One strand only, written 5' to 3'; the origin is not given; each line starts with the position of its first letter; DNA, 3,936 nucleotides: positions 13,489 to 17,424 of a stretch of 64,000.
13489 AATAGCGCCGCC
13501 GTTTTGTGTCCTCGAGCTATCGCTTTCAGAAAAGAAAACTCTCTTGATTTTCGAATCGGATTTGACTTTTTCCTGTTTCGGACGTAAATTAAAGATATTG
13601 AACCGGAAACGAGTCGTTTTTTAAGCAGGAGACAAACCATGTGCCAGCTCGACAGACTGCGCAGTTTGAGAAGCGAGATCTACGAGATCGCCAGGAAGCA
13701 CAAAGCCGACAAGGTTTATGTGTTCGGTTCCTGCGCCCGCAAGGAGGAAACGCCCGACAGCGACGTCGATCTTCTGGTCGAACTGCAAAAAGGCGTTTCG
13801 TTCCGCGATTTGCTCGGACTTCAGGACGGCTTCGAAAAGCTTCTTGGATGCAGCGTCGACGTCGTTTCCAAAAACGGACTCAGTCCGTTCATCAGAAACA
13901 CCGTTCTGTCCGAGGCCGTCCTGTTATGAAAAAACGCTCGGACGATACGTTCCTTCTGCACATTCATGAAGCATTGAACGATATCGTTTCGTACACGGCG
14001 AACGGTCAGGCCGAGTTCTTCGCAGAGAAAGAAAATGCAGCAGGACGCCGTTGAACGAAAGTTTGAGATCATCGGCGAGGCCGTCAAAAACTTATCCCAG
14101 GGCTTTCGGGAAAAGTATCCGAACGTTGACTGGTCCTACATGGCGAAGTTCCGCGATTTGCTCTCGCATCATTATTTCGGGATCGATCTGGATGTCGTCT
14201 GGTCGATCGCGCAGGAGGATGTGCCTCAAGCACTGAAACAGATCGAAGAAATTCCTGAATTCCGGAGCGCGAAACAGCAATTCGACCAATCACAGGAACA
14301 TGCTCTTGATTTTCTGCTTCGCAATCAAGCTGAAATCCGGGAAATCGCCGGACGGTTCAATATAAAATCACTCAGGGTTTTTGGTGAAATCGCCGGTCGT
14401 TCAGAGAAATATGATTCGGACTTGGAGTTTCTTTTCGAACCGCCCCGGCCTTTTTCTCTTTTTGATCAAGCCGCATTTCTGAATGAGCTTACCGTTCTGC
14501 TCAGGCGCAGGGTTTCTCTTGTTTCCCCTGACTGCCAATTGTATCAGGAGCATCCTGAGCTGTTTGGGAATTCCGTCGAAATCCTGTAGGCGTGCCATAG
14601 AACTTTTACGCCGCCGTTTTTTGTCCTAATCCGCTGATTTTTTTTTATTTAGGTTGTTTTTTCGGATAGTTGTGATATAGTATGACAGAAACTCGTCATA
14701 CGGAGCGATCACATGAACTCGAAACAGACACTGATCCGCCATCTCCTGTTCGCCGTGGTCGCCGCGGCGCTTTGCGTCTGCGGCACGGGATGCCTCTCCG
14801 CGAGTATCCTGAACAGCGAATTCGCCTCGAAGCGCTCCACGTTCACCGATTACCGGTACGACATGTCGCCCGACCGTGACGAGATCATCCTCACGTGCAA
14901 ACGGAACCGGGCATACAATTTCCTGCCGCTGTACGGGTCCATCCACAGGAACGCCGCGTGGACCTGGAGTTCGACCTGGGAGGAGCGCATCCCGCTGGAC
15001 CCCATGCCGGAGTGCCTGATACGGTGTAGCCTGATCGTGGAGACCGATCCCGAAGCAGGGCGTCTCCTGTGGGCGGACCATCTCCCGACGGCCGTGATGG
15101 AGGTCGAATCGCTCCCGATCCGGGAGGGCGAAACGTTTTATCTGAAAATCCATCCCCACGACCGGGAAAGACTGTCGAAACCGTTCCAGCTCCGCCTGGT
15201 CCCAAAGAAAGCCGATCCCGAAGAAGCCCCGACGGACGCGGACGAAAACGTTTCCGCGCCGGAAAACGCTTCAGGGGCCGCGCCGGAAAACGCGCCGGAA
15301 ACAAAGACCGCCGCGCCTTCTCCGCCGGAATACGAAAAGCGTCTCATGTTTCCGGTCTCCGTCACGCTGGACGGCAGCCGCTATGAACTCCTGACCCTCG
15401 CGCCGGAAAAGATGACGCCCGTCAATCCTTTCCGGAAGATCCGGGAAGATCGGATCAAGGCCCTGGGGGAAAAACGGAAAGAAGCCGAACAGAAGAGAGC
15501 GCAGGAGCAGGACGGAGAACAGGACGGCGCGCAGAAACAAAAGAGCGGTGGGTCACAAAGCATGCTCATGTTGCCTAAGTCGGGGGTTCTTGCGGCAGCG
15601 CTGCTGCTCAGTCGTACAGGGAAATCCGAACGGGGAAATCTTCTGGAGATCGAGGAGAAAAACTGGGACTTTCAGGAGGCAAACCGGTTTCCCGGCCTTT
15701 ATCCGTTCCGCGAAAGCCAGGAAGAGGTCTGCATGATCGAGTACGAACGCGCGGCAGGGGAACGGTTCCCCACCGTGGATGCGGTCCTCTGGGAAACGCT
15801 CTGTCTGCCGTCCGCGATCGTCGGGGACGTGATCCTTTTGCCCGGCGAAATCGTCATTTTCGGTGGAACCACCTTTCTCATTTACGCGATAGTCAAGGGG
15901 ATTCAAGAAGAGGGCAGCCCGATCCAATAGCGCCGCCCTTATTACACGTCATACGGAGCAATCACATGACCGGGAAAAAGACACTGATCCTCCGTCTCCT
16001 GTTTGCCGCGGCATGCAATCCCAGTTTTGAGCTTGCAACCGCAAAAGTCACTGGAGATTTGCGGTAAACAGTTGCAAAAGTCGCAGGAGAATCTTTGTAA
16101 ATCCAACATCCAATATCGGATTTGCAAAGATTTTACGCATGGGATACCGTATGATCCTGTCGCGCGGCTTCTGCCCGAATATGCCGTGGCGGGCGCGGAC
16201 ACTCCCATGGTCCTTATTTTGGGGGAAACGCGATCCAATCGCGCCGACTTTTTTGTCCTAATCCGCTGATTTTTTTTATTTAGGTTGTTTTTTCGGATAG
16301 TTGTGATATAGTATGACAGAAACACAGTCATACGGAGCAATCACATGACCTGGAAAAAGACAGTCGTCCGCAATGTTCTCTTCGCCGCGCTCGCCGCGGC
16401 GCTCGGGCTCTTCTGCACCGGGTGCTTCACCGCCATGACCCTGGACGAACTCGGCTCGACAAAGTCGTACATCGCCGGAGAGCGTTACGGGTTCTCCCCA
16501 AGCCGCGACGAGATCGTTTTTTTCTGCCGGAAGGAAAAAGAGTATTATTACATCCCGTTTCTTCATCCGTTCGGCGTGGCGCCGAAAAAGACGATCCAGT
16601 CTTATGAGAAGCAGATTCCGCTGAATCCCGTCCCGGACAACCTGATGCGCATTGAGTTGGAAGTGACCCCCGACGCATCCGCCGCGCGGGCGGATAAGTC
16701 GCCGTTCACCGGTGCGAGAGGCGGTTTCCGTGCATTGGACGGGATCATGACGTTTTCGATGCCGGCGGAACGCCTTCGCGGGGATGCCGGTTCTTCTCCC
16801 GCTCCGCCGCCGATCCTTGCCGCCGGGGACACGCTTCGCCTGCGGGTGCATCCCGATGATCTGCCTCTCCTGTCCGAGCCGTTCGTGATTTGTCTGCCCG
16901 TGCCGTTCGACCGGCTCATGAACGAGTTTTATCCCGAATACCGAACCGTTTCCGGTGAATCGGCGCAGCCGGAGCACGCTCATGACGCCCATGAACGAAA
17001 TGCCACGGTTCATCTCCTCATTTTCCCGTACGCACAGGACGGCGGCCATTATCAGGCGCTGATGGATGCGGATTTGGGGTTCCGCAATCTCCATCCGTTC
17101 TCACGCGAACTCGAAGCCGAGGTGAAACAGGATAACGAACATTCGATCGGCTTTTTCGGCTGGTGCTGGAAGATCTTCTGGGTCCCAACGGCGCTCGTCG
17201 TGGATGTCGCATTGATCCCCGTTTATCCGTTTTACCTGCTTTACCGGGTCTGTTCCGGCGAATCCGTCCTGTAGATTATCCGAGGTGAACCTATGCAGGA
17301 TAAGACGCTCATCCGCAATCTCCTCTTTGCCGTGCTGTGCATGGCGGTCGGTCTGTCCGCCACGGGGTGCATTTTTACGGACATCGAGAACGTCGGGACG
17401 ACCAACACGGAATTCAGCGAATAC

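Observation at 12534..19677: Tandem array of five (plus one decayed) paralogous lipoproteins that look like YceK/YidQ split by a ~250 aa variable insert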

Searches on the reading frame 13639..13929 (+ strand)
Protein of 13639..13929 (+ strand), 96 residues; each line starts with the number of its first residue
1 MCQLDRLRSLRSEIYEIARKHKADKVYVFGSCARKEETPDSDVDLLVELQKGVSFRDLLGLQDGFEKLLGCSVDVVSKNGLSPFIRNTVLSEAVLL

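Call 3: search_protein_families(library=pfam, proteins=[window:13639-13929:+], max_evalue=1)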
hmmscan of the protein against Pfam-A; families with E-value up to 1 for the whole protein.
window:13639-13929:+ (96 aa): 6 families
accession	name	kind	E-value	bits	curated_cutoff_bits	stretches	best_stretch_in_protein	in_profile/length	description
PF01909.29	NTP_transf_2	-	2.7e-14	53.8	21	1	17-95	8-92/93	Nucleotidyltransferase domain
PF18765.7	Polbeta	-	2.7e-13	50.3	26.9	1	13-96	2-87/93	Polymerase beta, Nucleotidyltransferase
PF22600.2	MTPAP-like_central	-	0.00039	20.9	27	1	8-51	23-67/139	Poly(A) RNA polymerase, mitochondrial-like, central palm domain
PF10620.15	MdcG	-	0.0067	16.8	26.5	1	38-75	49-85/121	Phosphoribosyl-dephospho-CoA transferase MdcG C-terminal domain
PF20697.3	NTase-conflict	-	0.067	13.1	24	1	16-53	8-49/259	Pol beta superfamily nucleotidyltransferase in conflict systems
PF03445.19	DUF294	-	0.12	12.7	21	1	26-45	52-71/138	Putative nucleotidyltransferase DUF294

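Call 55: search_protein_families(library=padloc, proteins=[window:13639-13929:+], max_evalue=0.1)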
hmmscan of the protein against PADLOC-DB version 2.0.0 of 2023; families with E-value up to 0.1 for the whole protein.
window:13639-13929:+ (96 aa): 11 families
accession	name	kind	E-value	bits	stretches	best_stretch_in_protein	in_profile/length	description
PDLC04904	PDC-S09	-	3.2e-32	108.8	1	4-94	6-96/104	-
PDLC04902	PDC-S09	-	9.1e-28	94.4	1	8-94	6-93/97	-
PDLC04906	PDC-S09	-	5.8e-22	75.9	1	7-94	8-96/98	-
PDLC04905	PDC-S09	-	1.2e-17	62.1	1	8-93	6-95/101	-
PDLC04903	PDC-S09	-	1e-08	33.4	1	20-54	23-57/108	-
PDLC04907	PDC-S09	-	7e-08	30.6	1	10-51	14-55/114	-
PDLC04368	PDC-M05A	-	6.8e-07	27.3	1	22-74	106-157/201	-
PDLC04369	PDC-M05A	-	7e-05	20.5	1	22-47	102-127/201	-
PDLC04372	PDC-M05A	-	0.00066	18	1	21-73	74-125/167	-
PDLC04778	PDC-M70A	-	0.00098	16.5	1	17-45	43-69/355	-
PDLC04901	PDC-S09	-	0.0069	15.1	1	10-75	8-73/126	-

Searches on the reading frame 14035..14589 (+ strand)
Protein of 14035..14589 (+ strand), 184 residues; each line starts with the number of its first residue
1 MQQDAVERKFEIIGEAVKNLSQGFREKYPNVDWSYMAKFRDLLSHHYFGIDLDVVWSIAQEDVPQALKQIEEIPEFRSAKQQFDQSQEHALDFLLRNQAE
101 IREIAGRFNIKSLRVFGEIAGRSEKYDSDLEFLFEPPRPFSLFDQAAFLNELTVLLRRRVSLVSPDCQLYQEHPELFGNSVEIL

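Call 3: search_protein_families(library=pfam, proteins=[window:14035-14589:+], max_evalue=1)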
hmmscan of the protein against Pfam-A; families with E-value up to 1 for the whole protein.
window:14035-14589:+ (184 aa): 1 family
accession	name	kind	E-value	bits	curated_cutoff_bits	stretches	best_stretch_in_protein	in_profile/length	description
PF01934.22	HepT-like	-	3.3e-21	75.7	23.5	1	1-73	25-120/120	Ribonuclease HepT-like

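Call 55: search_protein_families(library=padloc, proteins=[window:14035-14589:+], max_evalue=0.1)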
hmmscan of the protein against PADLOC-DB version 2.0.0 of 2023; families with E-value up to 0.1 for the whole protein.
window:14035-14589:+ (184 aa): 5 families
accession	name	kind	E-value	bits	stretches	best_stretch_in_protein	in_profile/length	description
PDLC04904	PDC-S09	-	9.3e-14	49.5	1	92-165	7-80/104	-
PDLC04902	PDC-S09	-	5e-12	44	1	96-166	7-78/97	-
PDLC04905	PDC-S09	-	1.3e-07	29.8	1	96-165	7-79/101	-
PDLC04906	PDC-S09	-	1.2e-05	23.7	1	89-166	6-81/98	-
PDLC02299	AbiEii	-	0.029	11.7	1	45-88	61-103/344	AbiEii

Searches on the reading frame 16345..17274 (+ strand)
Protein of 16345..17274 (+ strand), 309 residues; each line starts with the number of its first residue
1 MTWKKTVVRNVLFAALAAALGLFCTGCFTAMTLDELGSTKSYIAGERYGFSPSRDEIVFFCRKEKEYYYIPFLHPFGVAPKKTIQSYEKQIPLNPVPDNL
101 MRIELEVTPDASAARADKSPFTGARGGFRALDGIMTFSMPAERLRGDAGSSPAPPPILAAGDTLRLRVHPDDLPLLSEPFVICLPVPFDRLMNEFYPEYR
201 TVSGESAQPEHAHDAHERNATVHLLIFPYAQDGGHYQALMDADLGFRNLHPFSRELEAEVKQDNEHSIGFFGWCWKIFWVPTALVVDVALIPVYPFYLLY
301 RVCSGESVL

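Call 3: search_protein_families(library=pfam, proteins=[window:16345-17274:+], max_evalue=1)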
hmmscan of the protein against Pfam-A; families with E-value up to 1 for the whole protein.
window:16345-17274:+ (309 aa): 1 family
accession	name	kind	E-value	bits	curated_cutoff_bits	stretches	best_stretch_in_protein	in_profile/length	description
PF08272.16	Zn_Ribbon_Topo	-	0.29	11.3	25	1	55-68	3-16/41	Topoisomerase I zinc-ribbon-like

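Call 6: search_protein_families(library=ncbifam, proteins=[window:16345-17274:+], max_evalue=1)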
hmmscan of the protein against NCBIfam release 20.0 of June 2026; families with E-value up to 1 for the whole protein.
window:16345-17274:+ (309 aa): 0 families

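Call 46: find_related_loci(query=A4, collection=genome_contigs, flank=10000)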
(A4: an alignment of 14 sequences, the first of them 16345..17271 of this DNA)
Query A4 (309 aa) in genome_contigs; peptide patterns used: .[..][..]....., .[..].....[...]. (x = any residue, [..] = any of these).
34 stretches matched a pattern; 11 encode a relative of the query (tblastn E <= 1e-3); 10 distinct loci.
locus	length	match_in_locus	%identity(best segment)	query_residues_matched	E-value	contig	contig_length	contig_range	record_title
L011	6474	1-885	91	14-309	0e+0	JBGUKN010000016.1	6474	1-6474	MAG: Victivallales bacterium isolate ruminal_MAG_28 ruminal_MAG_28_contig_0016, whole genome shotgun sequence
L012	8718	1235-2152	81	1-309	3e-168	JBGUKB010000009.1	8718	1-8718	MAG: Victivallales bacterium isolate ruminal_MAG_290 ruminal_MAG_290_contig_0009, whole genome shotgun sequence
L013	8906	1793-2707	76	4-309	5e-157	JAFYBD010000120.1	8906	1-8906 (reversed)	MAG: Lentisphaeria bacterium isolate RGIG6930 Sheep_Rumen-5__c681419, whole genome shotgun sequence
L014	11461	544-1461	68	1-309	4e-142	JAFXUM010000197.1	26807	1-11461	MAG: Lentisphaeria bacterium isolate RGIG6757 Sheep_Rumen-3__c1112546, whole genome shotgun sequence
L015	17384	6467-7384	67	1-309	2e-140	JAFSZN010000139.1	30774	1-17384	MAG: Lentisphaeria bacterium isolate RGIG3616 Goat_Rumen.Co__c2180484, whole genome shotgun sequence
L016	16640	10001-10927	90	1-309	0e+0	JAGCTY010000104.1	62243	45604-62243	MAG: Lentisphaeria bacterium isolate RGIG10120 Yak_Rumen-4__c1207605, whole genome shotgun sequence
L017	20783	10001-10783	32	1-294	3e-36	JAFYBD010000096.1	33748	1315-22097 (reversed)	MAG: Lentisphaeria bacterium isolate RGIG6930 Sheep_Rumen-5__c543952, whole genome shotgun sequence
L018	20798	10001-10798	27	7-305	2e-24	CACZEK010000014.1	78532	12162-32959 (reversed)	uncultured bacterium isolate RUG12541 genome assembly, contig: RUG12541_asm_14, whole genome shotgun sequence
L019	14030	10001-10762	27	11-299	3e-19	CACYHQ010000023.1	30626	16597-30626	uncultured bacterium isolate RUG11954 genome assembly, contig: RUG11954_asm_23, whole genome shotgun sequence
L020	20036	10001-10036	92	269-280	1e-4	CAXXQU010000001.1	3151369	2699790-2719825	MAG: uncultured Aminiphilus sp. isolate a4575e0a-5ee9-430b-92c8-d05b1628a405 genome assembly, contig: contig_1, whole ge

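Call 55: search_protein_families(library=padloc, proteins=[window:16345-17274:+], max_evalue=0.1)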
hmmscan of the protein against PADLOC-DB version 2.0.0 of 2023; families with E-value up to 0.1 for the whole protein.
window:16345-17274:+ (309 aa): 0 families

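Call 56: search_protein_families(library=phrogs, proteins=[window:16345-17274:+], max_evalue=0.1)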
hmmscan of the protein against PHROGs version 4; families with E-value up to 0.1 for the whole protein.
window:16345-17274:+ (309 aa): 0 families

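Call 57: find_related_loci(query=A4, collection=viral_contigs, flank=5000)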
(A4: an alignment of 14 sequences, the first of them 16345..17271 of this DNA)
Query A4 (309 aa) in viral_contigs; peptide patterns used: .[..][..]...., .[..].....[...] (x = any residue, [..] = any of these).
37 stretches matched a pattern, but none encodes a relative of the query by tblastn (E <= 1e-3).
